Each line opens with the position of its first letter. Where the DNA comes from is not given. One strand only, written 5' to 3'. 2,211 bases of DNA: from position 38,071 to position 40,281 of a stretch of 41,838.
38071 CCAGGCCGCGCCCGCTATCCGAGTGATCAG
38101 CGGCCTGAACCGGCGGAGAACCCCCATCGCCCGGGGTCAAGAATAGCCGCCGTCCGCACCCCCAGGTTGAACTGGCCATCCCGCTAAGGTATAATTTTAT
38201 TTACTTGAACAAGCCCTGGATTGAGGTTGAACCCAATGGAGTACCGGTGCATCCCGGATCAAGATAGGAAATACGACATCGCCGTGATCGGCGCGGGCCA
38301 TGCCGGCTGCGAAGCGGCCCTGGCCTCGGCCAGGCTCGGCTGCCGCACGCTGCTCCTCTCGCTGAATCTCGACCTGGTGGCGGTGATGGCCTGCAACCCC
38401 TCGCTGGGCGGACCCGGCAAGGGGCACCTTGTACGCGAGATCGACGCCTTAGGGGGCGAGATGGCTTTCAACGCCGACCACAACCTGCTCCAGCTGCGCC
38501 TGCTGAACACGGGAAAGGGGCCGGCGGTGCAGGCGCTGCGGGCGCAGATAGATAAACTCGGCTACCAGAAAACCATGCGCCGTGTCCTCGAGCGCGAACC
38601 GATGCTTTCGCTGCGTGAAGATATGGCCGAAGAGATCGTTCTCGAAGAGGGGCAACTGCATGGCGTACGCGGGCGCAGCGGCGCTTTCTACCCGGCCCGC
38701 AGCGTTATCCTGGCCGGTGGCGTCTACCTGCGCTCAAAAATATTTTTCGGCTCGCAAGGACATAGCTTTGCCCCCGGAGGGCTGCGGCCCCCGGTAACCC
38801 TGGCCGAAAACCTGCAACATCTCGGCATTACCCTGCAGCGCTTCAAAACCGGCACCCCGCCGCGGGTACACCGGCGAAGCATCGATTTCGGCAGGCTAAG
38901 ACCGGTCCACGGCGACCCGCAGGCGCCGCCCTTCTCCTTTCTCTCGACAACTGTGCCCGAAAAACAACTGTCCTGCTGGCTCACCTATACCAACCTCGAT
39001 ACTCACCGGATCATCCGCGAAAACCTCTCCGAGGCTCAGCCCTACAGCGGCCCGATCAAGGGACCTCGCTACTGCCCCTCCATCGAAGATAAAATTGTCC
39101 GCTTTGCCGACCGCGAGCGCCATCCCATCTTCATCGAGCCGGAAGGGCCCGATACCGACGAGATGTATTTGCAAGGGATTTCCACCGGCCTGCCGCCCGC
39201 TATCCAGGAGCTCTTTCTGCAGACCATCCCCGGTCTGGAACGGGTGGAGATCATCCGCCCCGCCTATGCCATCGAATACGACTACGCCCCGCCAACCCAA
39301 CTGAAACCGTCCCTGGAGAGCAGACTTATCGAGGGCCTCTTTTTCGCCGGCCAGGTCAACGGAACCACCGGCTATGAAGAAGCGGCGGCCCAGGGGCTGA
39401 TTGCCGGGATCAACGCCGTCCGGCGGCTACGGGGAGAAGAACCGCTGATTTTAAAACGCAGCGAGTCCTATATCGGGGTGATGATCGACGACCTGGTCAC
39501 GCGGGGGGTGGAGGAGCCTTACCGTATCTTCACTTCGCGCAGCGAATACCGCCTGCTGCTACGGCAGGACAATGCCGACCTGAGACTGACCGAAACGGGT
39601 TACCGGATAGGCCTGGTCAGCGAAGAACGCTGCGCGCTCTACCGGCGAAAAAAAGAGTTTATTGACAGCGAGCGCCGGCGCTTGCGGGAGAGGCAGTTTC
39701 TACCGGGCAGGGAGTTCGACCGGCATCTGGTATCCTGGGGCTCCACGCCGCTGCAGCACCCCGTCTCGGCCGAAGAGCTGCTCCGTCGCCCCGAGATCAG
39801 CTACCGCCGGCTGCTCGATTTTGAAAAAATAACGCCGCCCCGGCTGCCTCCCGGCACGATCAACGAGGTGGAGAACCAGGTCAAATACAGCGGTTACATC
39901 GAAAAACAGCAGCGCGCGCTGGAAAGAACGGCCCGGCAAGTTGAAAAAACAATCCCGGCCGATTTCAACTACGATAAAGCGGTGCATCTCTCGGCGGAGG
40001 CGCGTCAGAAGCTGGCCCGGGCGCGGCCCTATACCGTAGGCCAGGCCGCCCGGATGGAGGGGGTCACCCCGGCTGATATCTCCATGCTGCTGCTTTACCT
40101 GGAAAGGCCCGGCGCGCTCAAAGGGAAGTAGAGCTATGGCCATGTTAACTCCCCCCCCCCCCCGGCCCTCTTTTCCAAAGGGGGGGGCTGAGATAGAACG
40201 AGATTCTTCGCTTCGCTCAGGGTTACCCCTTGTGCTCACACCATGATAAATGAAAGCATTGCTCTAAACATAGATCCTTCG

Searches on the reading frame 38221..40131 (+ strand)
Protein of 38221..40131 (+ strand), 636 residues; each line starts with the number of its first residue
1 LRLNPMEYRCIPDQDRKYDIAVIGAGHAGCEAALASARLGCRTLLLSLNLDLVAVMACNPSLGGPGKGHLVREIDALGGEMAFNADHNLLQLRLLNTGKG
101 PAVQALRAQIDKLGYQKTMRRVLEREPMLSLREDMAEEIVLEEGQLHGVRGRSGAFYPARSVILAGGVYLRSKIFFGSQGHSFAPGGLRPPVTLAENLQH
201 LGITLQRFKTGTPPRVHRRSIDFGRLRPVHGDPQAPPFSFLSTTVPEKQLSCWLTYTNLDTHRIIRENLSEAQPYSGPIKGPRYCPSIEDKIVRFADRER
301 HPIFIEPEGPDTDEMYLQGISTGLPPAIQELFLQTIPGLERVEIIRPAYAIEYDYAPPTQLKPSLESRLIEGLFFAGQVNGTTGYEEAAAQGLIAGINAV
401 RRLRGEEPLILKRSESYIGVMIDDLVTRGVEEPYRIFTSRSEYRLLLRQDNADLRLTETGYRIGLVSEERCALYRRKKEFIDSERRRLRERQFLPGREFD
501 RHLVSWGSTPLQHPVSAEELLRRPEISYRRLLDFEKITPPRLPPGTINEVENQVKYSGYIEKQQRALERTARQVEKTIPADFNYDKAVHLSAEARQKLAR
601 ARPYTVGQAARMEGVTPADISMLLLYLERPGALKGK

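Call 45: search_protein_families(library=pfam, proteins=[window:38221-40131:+])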
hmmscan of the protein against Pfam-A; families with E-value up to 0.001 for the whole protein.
window:38221-40131:+ (636 aa): 5 families
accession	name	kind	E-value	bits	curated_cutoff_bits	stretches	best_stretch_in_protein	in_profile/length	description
PF01134.28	GIDA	-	1.7e-147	492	22.1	1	19-407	1-391/391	Glucose inhibited division protein A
PF13932.14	SAM_GIDA_C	-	3.7e-21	75.1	27.1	1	568-624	1-57/57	tRNA modifying enzyme MnmG/GidA C-terminal helical bundle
PF21680.2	GIDA_C_1st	-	4.4e-21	75.9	24.7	1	468-564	1-96/96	tRNA modifying enzyme MnmG/GidA C-terminal helical domain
PF07992.20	Pyr_redox_2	-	0.00012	22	26.1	1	18-52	1-35/291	Pyridine nucleotide-disulphide oxidoreductase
PF12831.13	FAD_oxidored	-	0.00013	21.8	27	1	19-47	1-29/416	FAD dependent oxidoreductase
